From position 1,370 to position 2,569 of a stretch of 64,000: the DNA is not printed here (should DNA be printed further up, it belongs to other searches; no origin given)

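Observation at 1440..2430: GC-rich (~50%) foreign island encoding a PP2C-like protein, with a strong SD, inserted in a cell-envelope glycan cluster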

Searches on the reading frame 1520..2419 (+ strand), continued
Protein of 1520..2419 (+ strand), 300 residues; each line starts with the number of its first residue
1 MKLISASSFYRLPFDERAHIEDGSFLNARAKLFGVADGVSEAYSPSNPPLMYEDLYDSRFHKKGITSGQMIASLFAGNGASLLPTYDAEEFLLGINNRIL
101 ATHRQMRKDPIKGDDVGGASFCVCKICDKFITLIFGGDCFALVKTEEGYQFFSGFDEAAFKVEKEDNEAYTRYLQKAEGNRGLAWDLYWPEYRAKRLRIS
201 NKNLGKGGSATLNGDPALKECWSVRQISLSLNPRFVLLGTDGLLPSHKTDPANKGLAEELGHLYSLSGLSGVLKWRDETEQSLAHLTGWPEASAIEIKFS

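Call 85: fold_search(model_id=the predicted structure, library=viral)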
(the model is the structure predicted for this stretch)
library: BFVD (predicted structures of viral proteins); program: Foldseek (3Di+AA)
matches with E <= 10: 133; with E <= 0.001: 15
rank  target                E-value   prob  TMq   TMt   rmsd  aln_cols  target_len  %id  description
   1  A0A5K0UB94            4.1e-08  1.00  0.43  0.32  11.2       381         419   12  Probable protein phosphatase 2C T23F11.1 [Yasminevirus sp. GU-2018]
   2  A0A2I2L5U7            8.3e-08  1.00  0.45  0.47   9.4       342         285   12  Serine/threonine phosphatase 2C (PP2C) [Orpheovirus IHUMI-LCC2]
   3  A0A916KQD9            1.2e-07  1.00  0.46  0.56   8.9       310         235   12  Protein phosphatase 2C [Mythimna separata entomopoxvirus 'L']
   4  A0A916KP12            1.9e-07  1.00  0.43  0.38  10.1       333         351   13  Protein phosphatase 1B [Adoxophyes honmai entomopoxvirus 'L']
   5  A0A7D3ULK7            3.8e-07  1.00  0.43  0.35  11.2       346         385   13  (no name in the UniProt tables at hand)
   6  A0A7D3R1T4            7.1e-07  1.00  0.45  0.50   9.5       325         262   14  Protein phosphatase 2c family protein [Fadolivirus FV1/VV64]
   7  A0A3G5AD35            9.0e-07  1.00  0.47  0.48  10.6       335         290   12  Protein phosphatase 2c-like protein (Fragment) [Satyrvirus sp.]
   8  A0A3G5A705            1.2e-06  1.00  0.44  0.20  11.4       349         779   11  PPM-type phosphatase domain-containing protein [Homavirus sp.]
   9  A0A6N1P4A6            1.4e-06  1.00  0.48  0.42   8.1       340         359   11  PPM-type phosphatase domain-containing protein [Tupanvirus soda lake]
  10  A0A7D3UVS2            1.8e-06  1.00  0.43  0.45   9.4       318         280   12  (no name in the UniProt tables at hand)
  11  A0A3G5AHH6            1.9e-06  1.00  0.44  0.37   9.0       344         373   13  Phosphatase 2C [Sylvanvirus sp.]
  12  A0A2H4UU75            3.1e-06  1.00  0.43  0.34   8.6       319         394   14  protein-serine/threonine phosphatase [Bodo saltans virus]
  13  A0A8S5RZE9            7.3e-06  1.00  0.46  0.50   8.1       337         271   10  Putative two-component response regulator [Myoviridae sp. ctNQV2]
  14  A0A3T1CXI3            2.0e-05  1.00  0.39  0.31  10.8       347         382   13  Protein phosphatase 2C [Acanthamoeba castellanii medusavirus J1]
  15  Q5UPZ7                9.7e-04  0.99  0.26  0.40  11.9       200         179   16  PP2C-like domain-containing protein R307 [Acanthamoeba polyphaga mimivirus]
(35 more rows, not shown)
